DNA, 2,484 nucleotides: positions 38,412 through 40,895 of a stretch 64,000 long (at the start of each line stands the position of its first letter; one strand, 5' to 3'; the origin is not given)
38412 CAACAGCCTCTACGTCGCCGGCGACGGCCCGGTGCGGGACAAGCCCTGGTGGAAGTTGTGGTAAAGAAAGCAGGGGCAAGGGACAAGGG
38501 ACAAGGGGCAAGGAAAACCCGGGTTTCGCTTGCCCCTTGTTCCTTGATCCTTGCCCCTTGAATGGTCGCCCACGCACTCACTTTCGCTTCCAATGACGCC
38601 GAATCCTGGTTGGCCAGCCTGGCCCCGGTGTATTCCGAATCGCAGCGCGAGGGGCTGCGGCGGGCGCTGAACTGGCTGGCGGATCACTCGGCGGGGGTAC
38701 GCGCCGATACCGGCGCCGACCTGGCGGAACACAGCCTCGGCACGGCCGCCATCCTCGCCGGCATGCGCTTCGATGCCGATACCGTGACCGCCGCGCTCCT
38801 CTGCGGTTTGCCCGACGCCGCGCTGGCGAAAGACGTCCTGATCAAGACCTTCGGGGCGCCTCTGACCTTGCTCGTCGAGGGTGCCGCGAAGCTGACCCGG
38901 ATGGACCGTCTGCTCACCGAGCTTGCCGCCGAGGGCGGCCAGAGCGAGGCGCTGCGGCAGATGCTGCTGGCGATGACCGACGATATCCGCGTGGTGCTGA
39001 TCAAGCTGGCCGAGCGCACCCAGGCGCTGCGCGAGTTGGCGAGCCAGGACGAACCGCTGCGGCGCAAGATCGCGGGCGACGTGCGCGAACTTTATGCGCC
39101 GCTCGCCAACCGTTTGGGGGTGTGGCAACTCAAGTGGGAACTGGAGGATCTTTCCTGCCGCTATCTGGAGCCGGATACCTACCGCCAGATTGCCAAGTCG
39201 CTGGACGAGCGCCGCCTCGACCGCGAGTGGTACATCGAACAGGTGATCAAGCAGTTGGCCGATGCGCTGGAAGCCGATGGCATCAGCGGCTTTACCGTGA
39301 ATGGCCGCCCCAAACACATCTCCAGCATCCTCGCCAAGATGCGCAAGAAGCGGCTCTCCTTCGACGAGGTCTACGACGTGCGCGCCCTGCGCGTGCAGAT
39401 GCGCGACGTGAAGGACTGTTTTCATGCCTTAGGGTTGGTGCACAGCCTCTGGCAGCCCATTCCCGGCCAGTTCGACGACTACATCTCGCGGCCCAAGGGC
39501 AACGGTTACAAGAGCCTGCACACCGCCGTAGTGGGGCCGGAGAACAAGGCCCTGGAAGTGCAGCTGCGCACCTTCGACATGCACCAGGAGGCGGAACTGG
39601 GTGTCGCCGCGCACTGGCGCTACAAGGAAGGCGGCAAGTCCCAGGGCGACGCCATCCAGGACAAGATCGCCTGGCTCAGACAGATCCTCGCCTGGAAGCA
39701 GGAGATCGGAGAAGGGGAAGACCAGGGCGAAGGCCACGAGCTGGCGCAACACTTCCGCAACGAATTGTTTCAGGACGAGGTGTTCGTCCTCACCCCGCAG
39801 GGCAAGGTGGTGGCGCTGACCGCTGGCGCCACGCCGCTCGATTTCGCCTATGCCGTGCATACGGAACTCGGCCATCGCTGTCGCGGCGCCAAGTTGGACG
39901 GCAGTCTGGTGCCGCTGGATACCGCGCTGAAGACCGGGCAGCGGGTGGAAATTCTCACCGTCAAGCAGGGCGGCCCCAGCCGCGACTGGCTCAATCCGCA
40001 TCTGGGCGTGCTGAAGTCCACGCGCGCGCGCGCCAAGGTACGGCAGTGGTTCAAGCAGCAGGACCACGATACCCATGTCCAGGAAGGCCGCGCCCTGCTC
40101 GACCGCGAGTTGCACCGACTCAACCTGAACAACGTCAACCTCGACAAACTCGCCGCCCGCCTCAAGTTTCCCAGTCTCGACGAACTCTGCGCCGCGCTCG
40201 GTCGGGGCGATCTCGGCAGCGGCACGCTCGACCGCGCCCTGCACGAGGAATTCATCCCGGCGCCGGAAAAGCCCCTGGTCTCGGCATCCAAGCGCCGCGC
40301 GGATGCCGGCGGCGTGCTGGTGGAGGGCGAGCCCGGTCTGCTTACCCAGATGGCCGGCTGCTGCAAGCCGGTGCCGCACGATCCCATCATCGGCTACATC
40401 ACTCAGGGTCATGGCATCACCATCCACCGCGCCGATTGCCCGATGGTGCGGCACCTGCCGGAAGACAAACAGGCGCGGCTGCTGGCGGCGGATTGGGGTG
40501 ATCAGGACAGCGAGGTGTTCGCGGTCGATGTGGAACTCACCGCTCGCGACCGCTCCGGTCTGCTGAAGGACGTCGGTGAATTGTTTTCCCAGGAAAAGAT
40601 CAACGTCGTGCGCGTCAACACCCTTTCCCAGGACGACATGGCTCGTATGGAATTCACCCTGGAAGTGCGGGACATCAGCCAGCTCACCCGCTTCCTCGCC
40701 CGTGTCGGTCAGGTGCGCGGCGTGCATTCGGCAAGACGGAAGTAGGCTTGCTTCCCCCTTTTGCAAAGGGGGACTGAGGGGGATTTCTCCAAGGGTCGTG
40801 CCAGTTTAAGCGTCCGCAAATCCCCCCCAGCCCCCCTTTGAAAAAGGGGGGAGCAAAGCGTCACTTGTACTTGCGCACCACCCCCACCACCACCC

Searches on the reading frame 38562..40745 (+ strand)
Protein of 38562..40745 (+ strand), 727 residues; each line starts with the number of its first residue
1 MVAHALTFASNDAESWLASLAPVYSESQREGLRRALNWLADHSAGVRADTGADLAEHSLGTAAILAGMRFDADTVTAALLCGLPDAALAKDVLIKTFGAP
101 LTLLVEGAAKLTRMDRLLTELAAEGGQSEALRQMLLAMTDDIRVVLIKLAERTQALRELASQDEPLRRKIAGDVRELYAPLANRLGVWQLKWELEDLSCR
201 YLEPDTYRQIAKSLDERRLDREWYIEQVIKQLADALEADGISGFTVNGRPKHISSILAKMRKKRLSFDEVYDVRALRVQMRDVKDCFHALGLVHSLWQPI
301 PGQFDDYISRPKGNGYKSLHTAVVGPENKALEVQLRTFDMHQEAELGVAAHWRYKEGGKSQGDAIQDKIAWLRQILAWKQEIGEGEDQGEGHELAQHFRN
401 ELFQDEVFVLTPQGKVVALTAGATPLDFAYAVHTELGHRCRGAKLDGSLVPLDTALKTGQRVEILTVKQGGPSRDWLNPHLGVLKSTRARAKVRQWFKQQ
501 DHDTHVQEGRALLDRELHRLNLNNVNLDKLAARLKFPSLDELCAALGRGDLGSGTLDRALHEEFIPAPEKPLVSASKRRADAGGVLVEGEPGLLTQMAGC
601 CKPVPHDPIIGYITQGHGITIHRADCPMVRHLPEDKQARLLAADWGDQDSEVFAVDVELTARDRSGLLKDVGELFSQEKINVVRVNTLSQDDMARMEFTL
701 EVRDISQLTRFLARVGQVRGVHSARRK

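Call 81: search_protein_families(library=pfam, proteins=[window:38562-40745:+], max_evalue=0.00001)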
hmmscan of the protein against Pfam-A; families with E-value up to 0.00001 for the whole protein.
window:38562-40745:+ (727 aa): 6 families
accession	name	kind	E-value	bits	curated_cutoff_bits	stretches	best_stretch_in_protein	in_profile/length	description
PF13328.12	HD_4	-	7.6e-41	139.9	27.2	1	35-188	1-156/156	HD domain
PF04607.23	RelA_SpoT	-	9e-40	135.9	27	1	248-358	1-112/113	Region found in RelA / SpoT proteins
PF02824.27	TGS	-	8.6e-20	71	22.2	1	407-466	1-60/60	TGS domain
PF13291.12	ACT_4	-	1.4e-17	64.6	27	1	651-726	3-80/80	ACT domain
PF19296.4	RelA_AH_RIS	-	1.1e-09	39.1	23.8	1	488-567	8-89/185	RelA/SpoT, AH and RIS domains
PF01842.31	ACT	-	6.1e-06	26.3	27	0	657-717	3-63/66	ACT domain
